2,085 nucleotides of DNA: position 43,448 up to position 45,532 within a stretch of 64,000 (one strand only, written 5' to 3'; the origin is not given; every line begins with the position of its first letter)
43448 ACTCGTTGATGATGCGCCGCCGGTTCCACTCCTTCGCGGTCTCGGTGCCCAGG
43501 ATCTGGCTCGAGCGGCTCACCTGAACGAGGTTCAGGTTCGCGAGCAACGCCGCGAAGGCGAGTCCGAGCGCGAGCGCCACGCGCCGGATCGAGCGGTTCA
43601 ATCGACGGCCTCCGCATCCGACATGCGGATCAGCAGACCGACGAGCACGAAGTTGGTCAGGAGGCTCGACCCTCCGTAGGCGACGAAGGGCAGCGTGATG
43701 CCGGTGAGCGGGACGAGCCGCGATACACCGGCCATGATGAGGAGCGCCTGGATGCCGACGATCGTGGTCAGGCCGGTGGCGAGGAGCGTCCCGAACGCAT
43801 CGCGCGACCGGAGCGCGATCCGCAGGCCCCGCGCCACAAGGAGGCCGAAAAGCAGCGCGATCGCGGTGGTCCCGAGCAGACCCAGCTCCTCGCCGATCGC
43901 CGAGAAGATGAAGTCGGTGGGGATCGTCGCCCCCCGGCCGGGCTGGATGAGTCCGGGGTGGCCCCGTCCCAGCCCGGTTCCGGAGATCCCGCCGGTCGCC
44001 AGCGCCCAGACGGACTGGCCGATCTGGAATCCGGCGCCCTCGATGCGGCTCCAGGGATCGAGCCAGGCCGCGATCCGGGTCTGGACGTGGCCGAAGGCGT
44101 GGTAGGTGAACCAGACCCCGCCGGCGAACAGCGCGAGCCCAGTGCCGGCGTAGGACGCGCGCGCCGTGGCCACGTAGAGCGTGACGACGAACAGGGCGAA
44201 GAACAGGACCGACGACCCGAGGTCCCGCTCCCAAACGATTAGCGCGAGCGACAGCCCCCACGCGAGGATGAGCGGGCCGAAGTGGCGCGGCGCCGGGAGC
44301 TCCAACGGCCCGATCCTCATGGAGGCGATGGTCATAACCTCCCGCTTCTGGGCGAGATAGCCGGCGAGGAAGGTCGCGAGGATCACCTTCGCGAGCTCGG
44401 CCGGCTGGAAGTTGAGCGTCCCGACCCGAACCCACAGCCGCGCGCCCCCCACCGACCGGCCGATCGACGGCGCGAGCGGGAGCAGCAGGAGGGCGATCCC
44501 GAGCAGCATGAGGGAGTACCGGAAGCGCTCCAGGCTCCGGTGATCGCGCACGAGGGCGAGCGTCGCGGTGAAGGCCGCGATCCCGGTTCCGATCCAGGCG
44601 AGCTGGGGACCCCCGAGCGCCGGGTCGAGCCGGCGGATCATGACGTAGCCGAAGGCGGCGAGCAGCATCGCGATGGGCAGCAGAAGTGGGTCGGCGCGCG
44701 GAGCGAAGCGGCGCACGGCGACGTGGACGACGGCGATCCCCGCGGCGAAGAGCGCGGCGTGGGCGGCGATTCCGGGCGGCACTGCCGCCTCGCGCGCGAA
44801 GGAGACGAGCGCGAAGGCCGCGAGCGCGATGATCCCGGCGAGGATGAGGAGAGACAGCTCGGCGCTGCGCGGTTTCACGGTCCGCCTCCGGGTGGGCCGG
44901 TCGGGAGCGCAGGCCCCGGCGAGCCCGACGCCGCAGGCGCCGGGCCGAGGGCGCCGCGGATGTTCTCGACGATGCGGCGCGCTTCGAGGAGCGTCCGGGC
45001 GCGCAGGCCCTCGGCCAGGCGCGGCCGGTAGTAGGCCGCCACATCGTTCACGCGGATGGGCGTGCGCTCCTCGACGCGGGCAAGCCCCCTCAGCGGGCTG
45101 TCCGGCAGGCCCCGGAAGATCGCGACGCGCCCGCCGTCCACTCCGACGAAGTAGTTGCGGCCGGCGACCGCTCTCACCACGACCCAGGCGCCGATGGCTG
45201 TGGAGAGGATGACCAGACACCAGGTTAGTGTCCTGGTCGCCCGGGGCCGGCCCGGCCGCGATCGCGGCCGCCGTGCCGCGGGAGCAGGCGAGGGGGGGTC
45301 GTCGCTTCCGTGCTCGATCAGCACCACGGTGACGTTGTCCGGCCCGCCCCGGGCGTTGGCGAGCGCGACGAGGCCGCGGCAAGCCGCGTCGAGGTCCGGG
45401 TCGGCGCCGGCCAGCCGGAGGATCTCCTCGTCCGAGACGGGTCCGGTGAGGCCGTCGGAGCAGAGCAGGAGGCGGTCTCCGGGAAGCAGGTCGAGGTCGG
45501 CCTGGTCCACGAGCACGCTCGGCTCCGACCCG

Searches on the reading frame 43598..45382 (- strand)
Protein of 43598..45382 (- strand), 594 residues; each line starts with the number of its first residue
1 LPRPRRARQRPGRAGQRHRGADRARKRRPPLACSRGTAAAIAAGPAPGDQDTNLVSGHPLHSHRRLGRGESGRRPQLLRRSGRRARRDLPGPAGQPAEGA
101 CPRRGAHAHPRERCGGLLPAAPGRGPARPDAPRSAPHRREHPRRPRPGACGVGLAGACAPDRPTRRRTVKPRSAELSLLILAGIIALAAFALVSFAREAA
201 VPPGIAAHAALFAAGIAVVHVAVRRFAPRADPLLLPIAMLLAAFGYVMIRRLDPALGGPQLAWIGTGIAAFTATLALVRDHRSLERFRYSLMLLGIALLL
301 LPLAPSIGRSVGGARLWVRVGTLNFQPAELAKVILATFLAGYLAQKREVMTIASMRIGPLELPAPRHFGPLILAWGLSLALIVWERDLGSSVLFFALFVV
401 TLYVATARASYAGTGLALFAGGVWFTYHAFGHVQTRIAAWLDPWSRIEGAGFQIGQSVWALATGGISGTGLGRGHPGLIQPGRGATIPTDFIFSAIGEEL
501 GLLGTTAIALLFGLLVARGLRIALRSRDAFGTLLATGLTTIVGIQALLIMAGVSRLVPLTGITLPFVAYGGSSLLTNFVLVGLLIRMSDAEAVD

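Call 98: search_protein_families(library=pfam, proteins=[window:43598-45382:-], max_evalue=0.001)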
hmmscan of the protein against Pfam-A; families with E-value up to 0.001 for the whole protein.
window:43598-45382:- (594 aa): 1 family
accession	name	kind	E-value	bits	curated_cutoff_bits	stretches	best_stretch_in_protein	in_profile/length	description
PF01098.24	FTSW_RODA_SPOVE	-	7.8e-69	232.8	26.4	1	259-589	40-352/356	Cell cycle protein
